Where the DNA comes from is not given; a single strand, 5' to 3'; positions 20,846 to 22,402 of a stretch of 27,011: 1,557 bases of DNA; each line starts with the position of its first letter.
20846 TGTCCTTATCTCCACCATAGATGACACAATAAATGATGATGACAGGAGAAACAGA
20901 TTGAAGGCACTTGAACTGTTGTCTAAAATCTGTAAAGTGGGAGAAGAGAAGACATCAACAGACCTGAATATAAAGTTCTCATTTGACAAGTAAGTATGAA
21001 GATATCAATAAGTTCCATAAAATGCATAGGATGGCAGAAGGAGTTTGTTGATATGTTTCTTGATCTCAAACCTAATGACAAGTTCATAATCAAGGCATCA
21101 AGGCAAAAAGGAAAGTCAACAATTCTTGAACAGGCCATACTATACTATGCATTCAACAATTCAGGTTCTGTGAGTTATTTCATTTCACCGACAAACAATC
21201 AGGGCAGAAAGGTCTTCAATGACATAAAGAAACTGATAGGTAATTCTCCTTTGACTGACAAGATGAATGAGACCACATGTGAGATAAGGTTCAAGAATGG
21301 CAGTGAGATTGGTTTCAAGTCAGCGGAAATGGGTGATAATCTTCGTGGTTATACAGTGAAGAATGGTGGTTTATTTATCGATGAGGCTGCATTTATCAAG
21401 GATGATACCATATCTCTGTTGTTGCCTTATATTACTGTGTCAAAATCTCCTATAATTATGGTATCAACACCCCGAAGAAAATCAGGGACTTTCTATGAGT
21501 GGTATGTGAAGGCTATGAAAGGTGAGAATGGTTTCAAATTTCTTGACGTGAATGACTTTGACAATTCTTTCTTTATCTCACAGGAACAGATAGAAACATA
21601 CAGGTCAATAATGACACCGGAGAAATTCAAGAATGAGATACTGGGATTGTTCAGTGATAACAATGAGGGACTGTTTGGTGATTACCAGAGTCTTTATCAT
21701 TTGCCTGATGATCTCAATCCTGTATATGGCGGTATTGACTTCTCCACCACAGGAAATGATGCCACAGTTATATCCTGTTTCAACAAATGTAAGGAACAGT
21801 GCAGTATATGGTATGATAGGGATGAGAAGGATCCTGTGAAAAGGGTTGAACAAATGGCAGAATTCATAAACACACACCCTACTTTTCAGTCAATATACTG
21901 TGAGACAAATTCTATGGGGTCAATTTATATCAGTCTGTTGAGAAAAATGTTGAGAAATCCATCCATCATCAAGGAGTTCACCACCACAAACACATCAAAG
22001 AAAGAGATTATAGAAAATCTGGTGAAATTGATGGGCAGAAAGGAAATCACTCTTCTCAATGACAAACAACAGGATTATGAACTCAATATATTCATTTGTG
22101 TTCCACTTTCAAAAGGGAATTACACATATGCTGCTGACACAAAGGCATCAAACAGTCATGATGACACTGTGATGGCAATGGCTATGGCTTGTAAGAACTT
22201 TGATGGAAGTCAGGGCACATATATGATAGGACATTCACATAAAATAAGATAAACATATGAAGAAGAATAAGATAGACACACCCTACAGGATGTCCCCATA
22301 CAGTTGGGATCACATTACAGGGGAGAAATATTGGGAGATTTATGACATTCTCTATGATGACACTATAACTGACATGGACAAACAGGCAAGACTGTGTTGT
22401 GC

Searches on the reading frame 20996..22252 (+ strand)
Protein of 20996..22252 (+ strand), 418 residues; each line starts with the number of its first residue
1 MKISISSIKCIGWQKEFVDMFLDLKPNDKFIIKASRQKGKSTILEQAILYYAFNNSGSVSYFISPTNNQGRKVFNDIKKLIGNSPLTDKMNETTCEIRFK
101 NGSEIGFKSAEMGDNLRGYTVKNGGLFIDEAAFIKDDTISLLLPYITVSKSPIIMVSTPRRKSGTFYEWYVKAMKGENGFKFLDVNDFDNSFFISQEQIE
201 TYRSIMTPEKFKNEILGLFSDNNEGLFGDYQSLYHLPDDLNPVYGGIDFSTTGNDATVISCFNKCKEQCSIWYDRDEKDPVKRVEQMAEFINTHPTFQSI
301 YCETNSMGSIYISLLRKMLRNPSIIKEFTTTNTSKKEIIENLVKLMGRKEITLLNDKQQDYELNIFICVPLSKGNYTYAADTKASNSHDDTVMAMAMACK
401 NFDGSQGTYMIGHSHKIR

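Call 11: search_protein_families(library=phrogs, proteins=[window:20996-22252:+])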
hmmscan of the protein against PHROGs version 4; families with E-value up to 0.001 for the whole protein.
window:20996-22252:+ (418 aa): 11 families
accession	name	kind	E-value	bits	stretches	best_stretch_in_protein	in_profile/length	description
phrog_2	-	head and packaging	2.2e-38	133.6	1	11-399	267-589/807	terminase large subunit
phrog_7579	-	head and packaging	6.6e-19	69.1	1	32-227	22-221/239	terminase large subunit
phrog_38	-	head and packaging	5.5e-18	66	1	20-404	299-705/760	terminase large subunit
phrog_9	-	head and packaging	2.9e-14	53.9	1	8-179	200-381/812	terminase large subunit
phrog_5989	-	head and packaging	2.3e-07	31.3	1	14-171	146-298/347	terminase large subunit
phrog_5902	-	unknown function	2.7e-07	31.2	1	110-226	143-265/359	-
phrog_675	-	head and packaging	5e-07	29.4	1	23-160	53-192/576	terminase large subunit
phrog_979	-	head and packaging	1.9e-06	27.8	0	19-113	159-254/642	terminase large subunit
phrog_5909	-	head and packaging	8.2e-05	22.9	0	155-399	5-265/285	terminase large subunit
phrog_6502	-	unknown function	0.00012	23.2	0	64-91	23-50/91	-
phrog_4914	-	head and packaging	0.00012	22.8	1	29-89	107-169/213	terminase large subunit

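Call 50: search_dna_similar(query=window:20996-22249:+, collection=phages, mode=protein, max_rows=15)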
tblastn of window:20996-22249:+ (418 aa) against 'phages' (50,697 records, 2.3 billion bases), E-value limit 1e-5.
Records with a match: 186; places in all: 186; records where one place covers at least 80% of the query: 34.
Best place of each record, by identity: <60% 186.
By first word of the organism name: Klebsiella 43; Rhizobium 32; Pelagibacter 22; Vibrio 17; Serratia 10; Thermus 8; Pseudomonas 7; Salmonella 6; Shigella 6; Escherichia 6; and 16 more.
By host as written in the record: Klebsiella pneumoniae 17; - 17; Vibrio breoganii 15; Candidatus Pelagibacter ubique HTCC1062 13; Thermus thermophilus 5; Rhizobium etli CFN42 5; Shigella boydii 4; Candidatus Pelagibacter sp. HTCC1062 4; and 72 more.
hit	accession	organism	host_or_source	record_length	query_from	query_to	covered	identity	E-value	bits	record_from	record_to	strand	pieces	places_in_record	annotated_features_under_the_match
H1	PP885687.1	Tunturiibacter phage Tunturi_4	Tunturiibacter empetritectus M8UP27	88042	26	418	94%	25.8%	6e-17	89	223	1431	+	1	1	terminase large subunit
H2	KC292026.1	Halogranum tailed virus 1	Halogranum sp. SS5-1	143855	17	399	92%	25.1%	2e-18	94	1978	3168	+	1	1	5: terminase large subunit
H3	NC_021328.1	Halogranum tailed virus 1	Halogranum sp. SS5-1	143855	17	399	92%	25.1%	2e-18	94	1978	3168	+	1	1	5: terminase large subunit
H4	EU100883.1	Thermus phage P23-45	Thermus thermophilus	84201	9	407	95%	24.1%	2e-12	76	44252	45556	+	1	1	terminase large subunit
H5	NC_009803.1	Thermus phage P23-45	Thermus thermophilus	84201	9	407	95%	24.1%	2e-12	76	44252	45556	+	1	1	terminase large subunit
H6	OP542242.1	Thermus phage P23-45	Thermus thermophilus HB8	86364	9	407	95%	24.1%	2e-12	76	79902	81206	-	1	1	hypothetical protein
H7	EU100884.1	Thermus phage P74-26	Thermus thermophilus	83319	9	407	95%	23.9%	2e-12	75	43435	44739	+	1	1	phage terminase large subunit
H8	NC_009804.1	Thermus phage P74-26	Thermus thermophilus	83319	9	407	95%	23.9%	2e-12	75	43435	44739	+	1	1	phage terminase large subunit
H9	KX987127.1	Thermus phage G20c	Thermus thermophilus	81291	9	407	95%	23.6%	2e-12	75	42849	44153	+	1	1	terminase large subunit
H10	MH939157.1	Meiothermus phage MMP17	Meiothermus sp.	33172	13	409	95%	23.7%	7e-15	83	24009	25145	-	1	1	terminase, ATPase subunit | hypothetical protein (x2)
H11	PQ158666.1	Thermus phage P23-45_stolb3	Thermus thermophilus HB8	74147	11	407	95%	23.4%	3e-11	71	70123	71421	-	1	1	TerL protein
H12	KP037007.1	Erwinia phage phiEa2809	Erwinia amylovora 1/79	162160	20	397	90%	24.5%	6e-14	80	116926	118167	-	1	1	terminase DNA packaging enzyme large subunit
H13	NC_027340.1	Erwinia phage phiEa2809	Erwinia amylovora 1/79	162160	20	397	90%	24.5%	6e-14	80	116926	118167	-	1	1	terminase large subunit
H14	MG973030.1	Erwinia phage vB_EamM-Bue1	Erwinia amylovora CFBP 1430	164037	20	397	90%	24.5%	6e-14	80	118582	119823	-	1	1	terminase DNA packaging enzyme large subunit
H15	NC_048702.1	Erwinia phage vB_EamM-Bue1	Erwinia amylovora CFBP 1430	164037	20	397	90%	24.5%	6e-14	80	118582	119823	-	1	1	terminase large subunit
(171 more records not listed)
